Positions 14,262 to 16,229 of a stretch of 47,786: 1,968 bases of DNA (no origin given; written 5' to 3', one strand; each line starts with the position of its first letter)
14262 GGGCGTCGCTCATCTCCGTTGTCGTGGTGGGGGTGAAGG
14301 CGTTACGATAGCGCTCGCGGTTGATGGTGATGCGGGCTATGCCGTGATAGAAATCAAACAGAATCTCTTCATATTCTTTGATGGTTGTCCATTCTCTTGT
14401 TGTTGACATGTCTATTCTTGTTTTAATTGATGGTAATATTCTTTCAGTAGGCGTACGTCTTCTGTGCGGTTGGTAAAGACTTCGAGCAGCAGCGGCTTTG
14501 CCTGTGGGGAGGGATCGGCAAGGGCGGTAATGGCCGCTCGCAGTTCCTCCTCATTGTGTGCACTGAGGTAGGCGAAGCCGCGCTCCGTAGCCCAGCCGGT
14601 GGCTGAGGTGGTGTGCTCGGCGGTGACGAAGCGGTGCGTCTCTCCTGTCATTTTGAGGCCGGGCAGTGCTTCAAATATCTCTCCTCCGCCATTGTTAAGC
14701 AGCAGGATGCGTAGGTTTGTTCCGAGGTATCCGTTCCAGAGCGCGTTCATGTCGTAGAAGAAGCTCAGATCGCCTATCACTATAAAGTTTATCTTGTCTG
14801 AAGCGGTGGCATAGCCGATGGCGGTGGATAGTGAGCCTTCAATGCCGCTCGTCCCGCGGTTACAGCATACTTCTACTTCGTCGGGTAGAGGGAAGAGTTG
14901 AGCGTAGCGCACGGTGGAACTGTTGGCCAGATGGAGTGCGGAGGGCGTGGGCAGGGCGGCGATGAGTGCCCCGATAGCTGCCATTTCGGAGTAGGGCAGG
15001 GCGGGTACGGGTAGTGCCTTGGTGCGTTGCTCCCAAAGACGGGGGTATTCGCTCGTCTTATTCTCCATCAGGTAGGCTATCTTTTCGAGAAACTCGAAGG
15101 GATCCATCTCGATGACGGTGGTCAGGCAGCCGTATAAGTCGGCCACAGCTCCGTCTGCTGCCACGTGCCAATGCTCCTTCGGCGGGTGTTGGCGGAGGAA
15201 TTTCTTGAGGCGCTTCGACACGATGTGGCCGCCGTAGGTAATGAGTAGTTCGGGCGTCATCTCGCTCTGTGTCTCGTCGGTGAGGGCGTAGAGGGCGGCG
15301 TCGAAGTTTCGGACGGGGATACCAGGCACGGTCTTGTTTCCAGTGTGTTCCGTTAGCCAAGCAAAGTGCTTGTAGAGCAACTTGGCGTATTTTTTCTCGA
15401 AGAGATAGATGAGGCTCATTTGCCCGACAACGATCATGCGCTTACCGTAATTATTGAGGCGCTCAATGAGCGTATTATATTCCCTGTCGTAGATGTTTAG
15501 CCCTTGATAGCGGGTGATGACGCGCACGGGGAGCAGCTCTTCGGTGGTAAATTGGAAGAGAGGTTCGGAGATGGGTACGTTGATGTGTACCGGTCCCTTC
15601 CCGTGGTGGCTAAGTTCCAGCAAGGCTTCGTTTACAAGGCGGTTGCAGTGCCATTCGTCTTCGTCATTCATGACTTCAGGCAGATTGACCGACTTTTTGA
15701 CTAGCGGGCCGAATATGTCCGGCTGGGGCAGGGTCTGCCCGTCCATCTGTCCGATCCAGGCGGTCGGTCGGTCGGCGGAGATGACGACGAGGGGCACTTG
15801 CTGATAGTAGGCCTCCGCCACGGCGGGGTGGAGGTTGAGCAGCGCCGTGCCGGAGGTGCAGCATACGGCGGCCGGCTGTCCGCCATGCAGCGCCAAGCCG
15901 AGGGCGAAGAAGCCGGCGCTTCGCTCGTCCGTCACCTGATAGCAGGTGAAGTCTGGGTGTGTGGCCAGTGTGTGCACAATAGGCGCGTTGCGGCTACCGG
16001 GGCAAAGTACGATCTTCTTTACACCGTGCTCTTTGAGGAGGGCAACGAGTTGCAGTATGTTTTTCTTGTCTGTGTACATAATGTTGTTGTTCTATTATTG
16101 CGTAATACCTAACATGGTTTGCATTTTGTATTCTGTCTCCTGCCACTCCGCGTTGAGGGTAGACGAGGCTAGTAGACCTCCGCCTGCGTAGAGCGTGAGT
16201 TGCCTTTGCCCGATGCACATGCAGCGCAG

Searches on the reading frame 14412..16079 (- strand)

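Call 9: search_protein_families(library=pfam, proteins=[window:14412-16079:-], max_evalue=0.001)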
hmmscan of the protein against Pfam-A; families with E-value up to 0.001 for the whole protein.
window:14412-16079:- (555 aa): 3 families
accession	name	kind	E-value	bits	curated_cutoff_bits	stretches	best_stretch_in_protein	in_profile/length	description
PF02776.23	TPP_enzyme_N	-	1.4e-26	93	26.8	1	11-113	7-109/119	Thiamine pyrophosphate enzyme, N-terminal TPP binding domain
PF16582.11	TPP_enzyme_M_2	-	8.5e-06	26.1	30.1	1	275-341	97-163/208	Middle domain of thiamine pyrophosphate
PF02775.26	TPP_enzyme_C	-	0.00046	20.5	21.9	0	393-533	10-150/151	Thiamine pyrophosphate enzyme, C-terminal TPP binding domain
